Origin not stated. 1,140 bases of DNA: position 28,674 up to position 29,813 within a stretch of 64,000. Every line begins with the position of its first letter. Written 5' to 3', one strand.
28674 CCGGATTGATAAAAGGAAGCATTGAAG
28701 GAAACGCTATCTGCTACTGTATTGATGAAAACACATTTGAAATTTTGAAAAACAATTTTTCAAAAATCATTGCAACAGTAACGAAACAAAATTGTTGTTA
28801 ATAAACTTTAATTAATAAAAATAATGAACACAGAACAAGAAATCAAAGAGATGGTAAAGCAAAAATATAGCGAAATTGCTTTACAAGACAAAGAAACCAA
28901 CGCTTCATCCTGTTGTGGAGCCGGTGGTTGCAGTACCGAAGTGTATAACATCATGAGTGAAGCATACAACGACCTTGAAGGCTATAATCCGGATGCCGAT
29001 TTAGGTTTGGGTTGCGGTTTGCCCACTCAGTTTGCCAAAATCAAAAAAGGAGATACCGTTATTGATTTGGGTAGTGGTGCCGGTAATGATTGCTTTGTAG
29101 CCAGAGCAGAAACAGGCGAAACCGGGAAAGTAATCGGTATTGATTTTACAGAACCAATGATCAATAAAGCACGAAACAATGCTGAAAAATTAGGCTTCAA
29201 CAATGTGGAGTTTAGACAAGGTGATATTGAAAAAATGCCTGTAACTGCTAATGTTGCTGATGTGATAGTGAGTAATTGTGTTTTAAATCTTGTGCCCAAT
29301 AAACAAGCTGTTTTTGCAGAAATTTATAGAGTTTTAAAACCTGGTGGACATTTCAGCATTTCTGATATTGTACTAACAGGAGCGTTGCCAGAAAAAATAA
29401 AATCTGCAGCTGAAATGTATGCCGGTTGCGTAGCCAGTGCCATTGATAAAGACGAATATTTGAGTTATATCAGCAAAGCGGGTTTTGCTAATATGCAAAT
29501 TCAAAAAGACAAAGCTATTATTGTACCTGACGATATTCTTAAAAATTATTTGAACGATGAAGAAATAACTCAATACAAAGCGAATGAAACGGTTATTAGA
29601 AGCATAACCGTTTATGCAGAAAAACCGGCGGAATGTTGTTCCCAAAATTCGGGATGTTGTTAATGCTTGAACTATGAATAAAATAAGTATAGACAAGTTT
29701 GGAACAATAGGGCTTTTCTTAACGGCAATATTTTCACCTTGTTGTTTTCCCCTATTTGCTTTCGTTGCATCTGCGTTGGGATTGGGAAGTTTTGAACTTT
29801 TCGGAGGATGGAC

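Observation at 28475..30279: Sensor, methyltransferase and membrane protein of one operon all end in a vicinal Cys-Cys encoded by the identical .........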

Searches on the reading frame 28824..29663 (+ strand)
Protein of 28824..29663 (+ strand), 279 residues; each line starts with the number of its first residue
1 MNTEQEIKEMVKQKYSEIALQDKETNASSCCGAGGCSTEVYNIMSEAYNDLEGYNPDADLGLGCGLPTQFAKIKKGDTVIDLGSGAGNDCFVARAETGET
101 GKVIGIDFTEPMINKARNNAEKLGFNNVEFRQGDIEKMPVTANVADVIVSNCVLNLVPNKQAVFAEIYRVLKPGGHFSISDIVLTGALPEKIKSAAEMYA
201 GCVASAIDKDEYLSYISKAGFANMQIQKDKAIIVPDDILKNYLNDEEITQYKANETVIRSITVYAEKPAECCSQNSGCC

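Call 3: search_protein_families(library=pfam, proteins=[window:28824-29663:+], max_evalue=0.01)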
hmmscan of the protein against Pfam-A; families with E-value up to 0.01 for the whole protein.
window:28824-29663:+ (279 aa): 19 families
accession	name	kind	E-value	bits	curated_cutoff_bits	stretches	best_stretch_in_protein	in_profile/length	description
PF13847.12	Methyltransf_31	-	1.9e-45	154.6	27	1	73-220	1-145/145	Methyltransferase domain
PF13649.12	Methyltransf_25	-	9.9e-23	81.1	27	1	79-175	1-97/97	Methyltransferase domain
PF08241.18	Methyltransf_11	-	1.3e-22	80.6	21.2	1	81-178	2-94/95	Methyltransferase domain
PF01209.24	Ubie_methyltran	-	1.7e-18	67.3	20.1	1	72-182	44-154/233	ubiE/COQ5 methyltransferase family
PF08242.18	Methyltransf_12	-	1.7e-15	58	30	1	80-177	1-98/98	Methyltransferase domain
PF13489.12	Methyltransf_23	-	2.7e-14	53.7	27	1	68-224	15-162/164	Methyltransferase domain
PF01135.25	PCMT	-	1.9e-09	38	20.3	1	68-137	66-135/210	Protein-L-isoaspartate(D-aspartate) O-methyltransferase (PCMT)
PF06325.19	PrmA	-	1.2e-08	35.2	22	1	73-184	159-263/296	Ribosomal protein L11 methyltransferase (PrmA)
PF13679.12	Methyltransf_32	-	3.8e-07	30.6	27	1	72-141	22-95/143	Methyltransferase domain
PF01728.25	FtsJ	-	5.8e-06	26.8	24.1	1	70-152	16-99/181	FtsJ-like methyltransferase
PF05148.21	Methyltransf_8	-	1e-05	25.9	27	1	129-182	107-159/219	Hypothetical methyltransferase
PF01170.24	UPF0020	-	1.6e-05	25.2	22.3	1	96-151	72-128/197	RMKL-like, methyltransferase domain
PF20922.3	Anamorsin_N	-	5.4e-05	23.4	27.1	1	135-198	42-107/163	Anamorsin, N-terminal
PF02390.23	Methyltransf_4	-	6.5e-05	22.9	24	1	78-137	4-63/173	Putative methyltransferase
PF05175.20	MTS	-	8.3e-05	22.7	23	1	75-152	31-106/170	Methyltransferase small domain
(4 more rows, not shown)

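Call 4: search_protein_families(library=ncbifam, proteins=[window:28824-29663:+], max_evalue=0.01)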
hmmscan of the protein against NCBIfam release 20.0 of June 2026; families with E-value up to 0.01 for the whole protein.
window:28824-29663:+ (279 aa): 70 families (the best 25 are shown)
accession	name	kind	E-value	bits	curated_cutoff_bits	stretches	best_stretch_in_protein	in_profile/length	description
NF008823.0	PRK11873.1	subfamily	2.2e-110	368.4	263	1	2-270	2-270/272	arsenite methyltransferase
NF041537.1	ArsM_AhpD_UU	exception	1.4e-48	165.5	510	1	4-227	10-228/345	arsenite methyltransferase/AhpD domain selenoprotein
NF047649.1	MTase_UXPK_star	exception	2.3e-46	158.1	460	1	4-276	10-278/283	methyltransferase/UXPK-star double selenoprotein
NF041536.1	ArsM_DUF2284_UU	exception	2.4e-44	151.4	575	1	4-229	10-230/459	arsenite methyltransferase/DUF2284 domain selenoprotein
NF040538.1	methyl_ArsM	equivalog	3.7e-42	144.8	500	2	140-229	167-258/356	arsinothricin biosynthesis methyltransferase ArsM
NF040539.1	AST_met_ArsM_2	exception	1.2e-28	100.7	240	1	76-227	57-211/262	putative arsinothricin biosynthesis methyltransferase ArsM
NF045667.1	MTase_DVU1556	equivalog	1.7e-26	93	155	1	69-226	16-165/213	DVU_1556 family methyltransferase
NF038099.1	AsSugarArsM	exception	1.9e-25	89.7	400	1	58-236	41-228/321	arsenosugar biosynthesis arsenite methyltransferase ArsM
NF001244.0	PRK00216.1-5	equivalog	1.5e-18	66.9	216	1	71-208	44-184/236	bifunctional demethylmenaquinone methyltransferase/2-methoxy-6-polyprenyl-1,4-benzoquinol methylase UbiE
TIGR02072.1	BioC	equivalog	1e-17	64.7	184.95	1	77-230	36-180/244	malonyl-ACP O-methyltransferase BioC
NF001240.0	PRK00216.1-1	equivalog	1.1e-16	60.7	378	1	69-181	57-170/251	bifunctional demethylmenaquinone methyltransferase/2-methoxy-6-polyprenyl-1,4-benzoquinol methylase UbiE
TIGR01934.1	MenG_MenH_UbiE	subfamily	1.6e-16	60.3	158.35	1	71-201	35-161/223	ubiquinone/menaquinone biosynthesis methyltransferase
NF001243.0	PRK00216.1-4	equivalog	4.2e-16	59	235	1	71-177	43-149/237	demethylmenaquinone methyltransferase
TIGR02752.1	MenG_heptapren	equivalog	9.4e-16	58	419.85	1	72-178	42-148/231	demethylmenaquinone methyltransferase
NF052510.1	methyltran_MpqE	exception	1.1e-15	57.7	335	1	69-177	40-149/234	methyl-plastoquinone biosynthesis methyltransferase MpqE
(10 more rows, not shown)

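Call 13: find_homologous_proteins(query=window:28824-29663:+)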
Query window:28824-29663:+ (279 aa): 8000 proteins with E <= 0.001 among 8000 candidates; the best 120 are listed.
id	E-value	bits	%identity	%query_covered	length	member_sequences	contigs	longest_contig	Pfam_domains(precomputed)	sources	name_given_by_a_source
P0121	6.9e-182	621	100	100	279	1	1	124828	PF13489.13,PF08241.19,PF13847.13,PF06325.20,PF13649.13,PF01170.25,PF05148.22,PF01135.26,PF13679.13,PF01728.26,PF01209.25,PF08242.19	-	-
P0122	3.5e-175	599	96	100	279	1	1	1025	PF13489.13,PF08241.19,PF13847.13,PF06325.20,PF13649.13,PF01170.25,PF05148.22,PF01135.26,PF13679.13,PF01728.26,PF01209.25,PF08242.19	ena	-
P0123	2.0e-172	590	94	100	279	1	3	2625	PF13489.13,PF08241.19,PF13847.13,PF06325.20,PF13649.13,PF01170.25,PF05148.22,PF01135.26,PF13679.13,PF01728.26,PF01209.25,PF08242.19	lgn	-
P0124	3.8e-172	589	94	100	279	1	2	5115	PF13847.13,PF13489.13,PF06325.20,PF13649.13,PF01170.25,PF01135.26,PF13679.13,PF01728.26,PF01209.25,PF08241.19,PF08242.19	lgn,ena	-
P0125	4.4e-172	589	94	100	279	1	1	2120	PF13489.13,PF08241.19,PF13847.13,PF06325.20,PF13649.13,PF01170.25,PF05148.22,PF01135.26,PF13679.13,PF01728.26,PF01209.25,PF08242.19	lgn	-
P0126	6.0e-172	588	94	100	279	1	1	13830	PF13489.13,PF08241.19,PF13847.13,PF06325.20,PF13649.13,PF01170.25,PF05148.22,PF01135.26,PF13679.13,PF01728.26,PF01209.25,PF08242.19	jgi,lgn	jgi:ubiquinone/menaquinone biosynthesis C-methylase UbiE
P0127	1.1e-171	588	95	100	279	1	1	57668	PF13489.13,PF08241.19,PF13847.13,PF06325.20,PF13649.13,PF01170.25,PF05148.22,PF01135.26,PF13679.13,PF01728.26,PF01209.25,PF08242.19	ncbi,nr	ncbi:MAG: arsenite methyltransferase [Bacteroidia bacterium]|nr:arsenite methyltransferase [Bacteroi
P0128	1.9e-171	587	94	100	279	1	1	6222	PF13489.13,PF08241.19,PF13847.13,PF06325.20,PF13649.13,PF01170.25,PF05148.22,PF01135.26,PF13679.13,PF01728.26,PF01209.25,PF08242.19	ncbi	-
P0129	2.1e-171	587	94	100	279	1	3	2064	PF13489.13,PF08241.19,PF13847.13,PF06325.20,PF13649.13,PF01170.25,PF05148.22,PF01135.26,PF13679.13,PF01728.26,PF01209.25,PF08242.19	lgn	-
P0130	2.5e-171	586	94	100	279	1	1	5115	PF13847.13,PF13489.13,PF06325.20,PF13649.13,PF01170.25,PF01135.26,PF13679.13,PF01728.26,PF01209.25,PF08241.19,PF08242.19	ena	-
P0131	2.6e-171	586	94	100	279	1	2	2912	PF13489.13,PF08241.19,PF13847.13,PF06325.20,PF13649.13,PF01170.25,PF05148.22,PF20922.4,PF01135.26,PF13679.13,PF01728.26,PF01209.25,PF08242.19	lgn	-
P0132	1.4e-170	584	93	100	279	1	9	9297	PF13847.13,PF13489.13,PF06325.20,PF13649.13,PF01170.25,PF01135.26,PF13679.13,PF01728.26,PF01209.25,PF08241.19,PF08242.19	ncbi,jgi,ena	-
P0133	1.4e-170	584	93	100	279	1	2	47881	PF13847.13,PF13489.13,PF06325.20,PF13649.13,PF01170.25,PF05148.22,PF01135.26,PF13679.13,PF01209.25,PF08241.19,PF08242.19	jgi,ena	jgi:arsenite methyltransferase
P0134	1.6e-170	584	93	100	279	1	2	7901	PF13489.13,PF08241.19,PF13847.13,PF06325.20,PF13649.13,PF01170.25,PF05148.22,PF01135.26,PF13679.13,PF01728.26,PF01209.25,PF08242.19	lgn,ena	-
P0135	1.9e-170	584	93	100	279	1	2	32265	PF13489.13,PF08241.19,PF13847.13,PF06325.20,PF13649.13,PF01170.25,PF05148.22,PF01135.26,PF13679.13,PF01728.26,PF01209.25,PF08242.19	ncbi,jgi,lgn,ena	-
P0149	1.4e-169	581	92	100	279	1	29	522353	PF13847.13,PF13489.13,PF06325.20,PF13649.13,PF05148.22,PF01135.26,PF13679.13,PF01209.25,PF08241.19,PF08242.19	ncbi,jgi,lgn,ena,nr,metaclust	ncbi:MAG: arsenite methyltransferase [Bacteroidetes bacterium]|jgi:arsenite methyltransferase|nr:ars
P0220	1.4e-158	545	86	100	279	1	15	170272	PF13489.13,PF08241.19,PF13847.13,PF06325.20,PF13649.13,PF01170.25,PF05148.22,PF20922.4,PF01135.26,PF13679.13,PF01728.26,PF01209.25,PF08242.19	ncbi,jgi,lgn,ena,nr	ncbi:MAG: arsenite methyltransferase [Chitinophagaceae bacterium]|nr:arsenite methyltransferase [Chi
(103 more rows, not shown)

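Call 25: search_protein_representatives(protein=window:28824-29663:+)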
Query: 279 residues. Proteins with E-value up to 0.001 (for the whole library): 33307; up to 1e-10: 6502; up to 1e-30: 1269. The best 150 are listed.
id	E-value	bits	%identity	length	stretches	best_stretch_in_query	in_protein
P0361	1.9e-116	404.9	66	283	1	2-279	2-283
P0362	7.3e-111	386.5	48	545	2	8-231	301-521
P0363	2.3e-110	384.9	63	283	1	4-279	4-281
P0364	3.7e-98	344.9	60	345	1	2-267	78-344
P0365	4.4e-96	338.1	57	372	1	7-270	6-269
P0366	2.9e-95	335.4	56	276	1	4-279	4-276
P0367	3.6e-90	318.7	54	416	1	5-272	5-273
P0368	8.2e-88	311.0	53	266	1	5-269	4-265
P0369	3.7e-84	299.0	53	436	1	2-273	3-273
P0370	1.5e-83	297.0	48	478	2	7-231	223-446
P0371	8.0e-81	288.1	60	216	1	66-279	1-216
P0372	2.6e-80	286.4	40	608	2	14-241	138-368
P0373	8.4e-77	274.9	49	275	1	6-264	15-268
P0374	7.0e-76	271.9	61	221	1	6-208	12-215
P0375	1.7e-75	270.6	51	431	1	1-269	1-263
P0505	1.2e-50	189.1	42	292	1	2-279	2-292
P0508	1.6e-50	188.7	45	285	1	2-228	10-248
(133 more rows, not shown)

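Call 35: find_encoding_contigs(protein=P0149, flank=4000, max_places=8)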
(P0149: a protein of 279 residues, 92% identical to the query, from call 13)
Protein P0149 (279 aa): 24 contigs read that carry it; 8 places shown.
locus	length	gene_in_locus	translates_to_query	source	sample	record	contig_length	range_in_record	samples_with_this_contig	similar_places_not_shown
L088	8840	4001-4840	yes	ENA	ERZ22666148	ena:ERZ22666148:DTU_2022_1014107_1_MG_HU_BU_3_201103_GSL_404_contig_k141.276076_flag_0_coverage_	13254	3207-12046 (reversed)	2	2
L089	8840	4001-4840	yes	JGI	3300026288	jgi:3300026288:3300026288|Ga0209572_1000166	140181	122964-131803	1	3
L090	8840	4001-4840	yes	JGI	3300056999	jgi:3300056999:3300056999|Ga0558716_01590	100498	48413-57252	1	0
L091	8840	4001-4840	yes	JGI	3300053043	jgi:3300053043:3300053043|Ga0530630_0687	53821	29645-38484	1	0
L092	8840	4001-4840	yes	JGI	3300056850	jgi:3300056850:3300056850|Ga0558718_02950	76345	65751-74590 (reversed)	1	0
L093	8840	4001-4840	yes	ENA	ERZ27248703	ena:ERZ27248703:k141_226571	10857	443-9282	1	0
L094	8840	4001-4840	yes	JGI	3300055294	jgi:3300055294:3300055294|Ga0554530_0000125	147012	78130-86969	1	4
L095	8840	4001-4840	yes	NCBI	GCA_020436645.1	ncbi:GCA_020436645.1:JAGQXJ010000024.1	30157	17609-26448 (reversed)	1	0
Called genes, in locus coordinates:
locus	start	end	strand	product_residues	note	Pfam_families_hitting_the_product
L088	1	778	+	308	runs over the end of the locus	-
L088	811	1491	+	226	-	PF02661:Fic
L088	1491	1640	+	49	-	-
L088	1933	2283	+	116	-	PF19652:DUF6155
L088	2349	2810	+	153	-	-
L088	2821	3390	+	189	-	PF28474:DUF8412, PF13376:OmdA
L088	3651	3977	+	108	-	PF12840:HTH_20, PF01022:HTH_5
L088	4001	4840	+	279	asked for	PF01135:PCMT, PF13489:Methyltransf_23, PF01209:Ubie_methyltran, PF06325:PrmA, PF13649:Methyltransf_25, PF13847:Methyltransf_31, PF08241:Methyltransf_11, PF08242:Methyltransf_12, +2 more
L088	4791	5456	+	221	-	PF03203:MerC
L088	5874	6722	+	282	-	PF13578:Methyltransf_24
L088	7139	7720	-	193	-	-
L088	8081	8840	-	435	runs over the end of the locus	PF04851:ResIII, PF00270:DEAD, PF00271:Helicase_C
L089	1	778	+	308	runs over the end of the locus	-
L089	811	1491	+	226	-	PF02661:Fic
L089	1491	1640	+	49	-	-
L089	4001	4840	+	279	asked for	PF01135:PCMT, PF13489:Methyltransf_23, PF01209:Ubie_methyltran, PF06325:PrmA, PF13649:Methyltransf_25, PF13847:Methyltransf_31, PF08241:Methyltransf_11, PF08242:Methyltransf_12, +2 more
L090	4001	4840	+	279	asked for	PF01135:PCMT, PF13489:Methyltransf_23, PF01209:Ubie_methyltran, PF06325:PrmA, PF13649:Methyltransf_25, PF13847:Methyltransf_31, PF08241:Methyltransf_11, PF08242:Methyltransf_12, +2 more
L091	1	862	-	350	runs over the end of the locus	PF25919:BSH_CusB (faint), PF25917:BSH_RND (weak), PF25973:BSH_CzcB (weak), PF25984:BSH_YknX (faint), PF25967:RND-MFP_C, PF25989:YknX_C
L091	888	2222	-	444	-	PF02321:OEP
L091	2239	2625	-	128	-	-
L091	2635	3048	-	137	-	-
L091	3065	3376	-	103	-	PF02311:AraC_binding (weak), PF07883:Cupin_2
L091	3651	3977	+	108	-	PF12840:HTH_20, PF01022:HTH_5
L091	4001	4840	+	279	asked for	PF01135:PCMT, PF13489:Methyltransf_23, PF01209:Ubie_methyltran, PF06325:PrmA, PF13649:Methyltransf_25, PF13847:Methyltransf_31, PF08241:Methyltransf_11, PF08242:Methyltransf_12, +2 more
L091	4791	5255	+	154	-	PF02566:OsmC (weak)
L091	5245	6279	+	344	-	PF01758:SBF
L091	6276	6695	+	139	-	PF01451:LMWPc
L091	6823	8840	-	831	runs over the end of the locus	PF00690:Cation_ATPase_N, PF00122:E1-E2_ATPase, PF00702:Hydrolase, PF13246:Cation_ATPase, PF08282:Hydrolase_3 (weak), PF00689:Cation_ATPase_C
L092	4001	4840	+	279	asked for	PF01135:PCMT, PF13489:Methyltransf_23, PF01209:Ubie_methyltran, PF06325:PrmA, PF13649:Methyltransf_25, PF13847:Methyltransf_31, PF08241:Methyltransf_11, PF08242:Methyltransf_12, +2 more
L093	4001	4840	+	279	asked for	PF01135:PCMT, PF13489:Methyltransf_23, PF01209:Ubie_methyltran, PF06325:PrmA, PF13649:Methyltransf_25, PF13847:Methyltransf_31, PF08241:Methyltransf_11, PF08242:Methyltransf_12, +2 more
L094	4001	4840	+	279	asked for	PF01135:PCMT, PF13489:Methyltransf_23, PF01209:Ubie_methyltran, PF06325:PrmA, PF13649:Methyltransf_25, PF13847:Methyltransf_31, PF08241:Methyltransf_11, PF08242:Methyltransf_12, +2 more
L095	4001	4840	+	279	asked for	PF01135:PCMT, PF13489:Methyltransf_23, PF01209:Ubie_methyltran, PF06325:PrmA, PF13649:Methyltransf_25, PF13847:Methyltransf_31, PF08241:Methyltransf_11, PF08242:Methyltransf_12, +2 more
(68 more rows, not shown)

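Call 36: find_encoding_contigs(protein=P0220, flank=4000, max_places=6)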
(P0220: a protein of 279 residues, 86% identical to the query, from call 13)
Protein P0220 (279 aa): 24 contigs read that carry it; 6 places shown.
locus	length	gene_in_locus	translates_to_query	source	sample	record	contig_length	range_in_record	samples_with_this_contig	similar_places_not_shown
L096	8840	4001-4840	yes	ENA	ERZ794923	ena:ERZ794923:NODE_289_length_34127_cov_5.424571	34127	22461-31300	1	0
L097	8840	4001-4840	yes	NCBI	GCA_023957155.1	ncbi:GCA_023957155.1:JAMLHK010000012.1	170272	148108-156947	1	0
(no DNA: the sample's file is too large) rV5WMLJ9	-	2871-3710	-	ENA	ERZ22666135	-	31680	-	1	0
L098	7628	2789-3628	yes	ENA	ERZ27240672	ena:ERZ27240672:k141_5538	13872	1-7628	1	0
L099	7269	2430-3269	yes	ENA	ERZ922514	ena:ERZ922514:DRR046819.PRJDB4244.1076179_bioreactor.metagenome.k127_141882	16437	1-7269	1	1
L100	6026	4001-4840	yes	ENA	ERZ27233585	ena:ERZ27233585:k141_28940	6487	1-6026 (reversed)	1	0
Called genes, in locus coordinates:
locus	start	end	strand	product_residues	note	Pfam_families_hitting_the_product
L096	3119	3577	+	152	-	-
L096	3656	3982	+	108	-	PF12840:HTH_20, PF01022:HTH_5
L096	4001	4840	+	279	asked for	PF01209:Ubie_methyltran, PF01135:PCMT, PF13489:Methyltransf_23, PF06325:PrmA, PF13679:Methyltransf_32, PF13649:Methyltransf_25, PF13847:Methyltransf_31, PF08241:Methyltransf_11, +5 more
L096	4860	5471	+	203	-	-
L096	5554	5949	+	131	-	-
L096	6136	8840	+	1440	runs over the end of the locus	PF00873:ACR_tran, PF02321:OEP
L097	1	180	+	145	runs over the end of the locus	PF19514:MobC_2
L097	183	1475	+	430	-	PF03432:Relaxase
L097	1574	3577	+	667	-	PF14293:YWFCY, PF02534:T4SS-DNA_transf, PF10412:TrwB_AAD_bind, PF12696:TraG-D_C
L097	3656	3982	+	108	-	PF12840:HTH_20, PF01022:HTH_5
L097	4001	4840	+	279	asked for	PF01209:Ubie_methyltran, PF01135:PCMT, PF13489:Methyltransf_23, PF06325:PrmA, PF13679:Methyltransf_32, PF13649:Methyltransf_25, PF13847:Methyltransf_31, PF08241:Methyltransf_11, +5 more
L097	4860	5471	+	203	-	-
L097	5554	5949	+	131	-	-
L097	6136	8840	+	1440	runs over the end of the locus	PF00873:ACR_tran, PF02321:OEP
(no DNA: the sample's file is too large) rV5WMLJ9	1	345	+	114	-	?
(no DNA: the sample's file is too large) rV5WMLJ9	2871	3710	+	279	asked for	PF01209:Ubie_methyltran, PF01135:PCMT, PF13489:Methyltransf_23, PF06325:PrmA, PF13679:Methyltransf_32, PF13649:Methyltransf_25, PF13847:Methyltransf_31, PF08241:Methyltransf_11, +5 more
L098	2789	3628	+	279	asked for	PF01209:Ubie_methyltran, PF01135:PCMT, PF13489:Methyltransf_23, PF06325:PrmA, PF13679:Methyltransf_32, PF13649:Methyltransf_25, PF13847:Methyltransf_31, PF08241:Methyltransf_11, +5 more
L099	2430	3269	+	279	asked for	PF01209:Ubie_methyltran, PF01135:PCMT, PF13489:Methyltransf_23, PF06325:PrmA, PF13679:Methyltransf_32, PF13649:Methyltransf_25, PF13847:Methyltransf_31, PF08241:Methyltransf_11, +5 more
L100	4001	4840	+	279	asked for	PF01209:Ubie_methyltran, PF01135:PCMT, PF13489:Methyltransf_23, PF06325:PrmA, PF13679:Methyltransf_32, PF13649:Methyltransf_25, PF13847:Methyltransf_31, PF08241:Methyltransf_11, +5 more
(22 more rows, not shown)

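Call 37: find_encoding_contigs(protein=P0363, flank=4000, max_places=5)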
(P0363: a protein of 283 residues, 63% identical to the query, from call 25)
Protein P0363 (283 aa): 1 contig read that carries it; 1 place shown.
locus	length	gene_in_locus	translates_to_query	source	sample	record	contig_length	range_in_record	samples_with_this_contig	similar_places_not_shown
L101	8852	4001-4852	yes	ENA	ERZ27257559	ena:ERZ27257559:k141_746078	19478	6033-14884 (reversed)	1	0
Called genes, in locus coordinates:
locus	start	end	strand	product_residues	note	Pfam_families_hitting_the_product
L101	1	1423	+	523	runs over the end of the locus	PF00528:BPD_transp_1, PF04069:OpuAC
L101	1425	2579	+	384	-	PF12867:DinB_2, PF03781:FGE-sulfatase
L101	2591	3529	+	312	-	PF10017:Methyltransf_33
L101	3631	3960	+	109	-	PF12840:HTH_20, PF01022:HTH_5, PF12802:MarR_2 (weak)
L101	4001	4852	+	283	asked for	PF13489:Methyltransf_23, PF01135:PCMT, PF01209:Ubie_methyltran, PF06325:PrmA (weak), PF08241:Methyltransf_11, PF08242:Methyltransf_12, PF13649:Methyltransf_25, PF13847:Methyltransf_31, +2 more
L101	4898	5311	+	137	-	PF01451:LMWPc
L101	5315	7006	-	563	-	PF00672:HAMP, PF00989:PAS (faint), PF00512:HisKA, PF13581:HATPase_c_2 (weak), PF02518:HATPase_c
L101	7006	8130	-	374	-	PF02702:KdpD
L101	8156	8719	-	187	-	PF02669:KdpC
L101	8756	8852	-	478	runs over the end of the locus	PF00702:Hydrolase, PF08282:Hydrolase_3 (faint)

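Call 38: find_encoding_contigs(protein=P0361, flank=4000, max_places=5)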
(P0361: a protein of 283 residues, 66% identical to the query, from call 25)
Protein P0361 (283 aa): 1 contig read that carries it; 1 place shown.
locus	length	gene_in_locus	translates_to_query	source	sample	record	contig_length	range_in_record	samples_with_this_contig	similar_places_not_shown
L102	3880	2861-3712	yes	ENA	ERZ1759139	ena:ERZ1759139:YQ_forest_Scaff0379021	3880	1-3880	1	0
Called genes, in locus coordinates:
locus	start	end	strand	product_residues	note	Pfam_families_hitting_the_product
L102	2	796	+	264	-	?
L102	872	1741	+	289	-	PF00892:EamA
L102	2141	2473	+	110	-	PF01022:HTH_5, PF12840:HTH_20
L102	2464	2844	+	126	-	PF02311:AraC_binding (weak), PF07883:Cupin_2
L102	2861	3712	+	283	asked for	PF13489:Methyltransf_23, PF01135:PCMT, PF01209:Ubie_methyltran, PF06325:PrmA, PF08241:Methyltransf_11, PF08242:Methyltransf_12, PF13649:Methyltransf_25, PF13847:Methyltransf_31, +1 more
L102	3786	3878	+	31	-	?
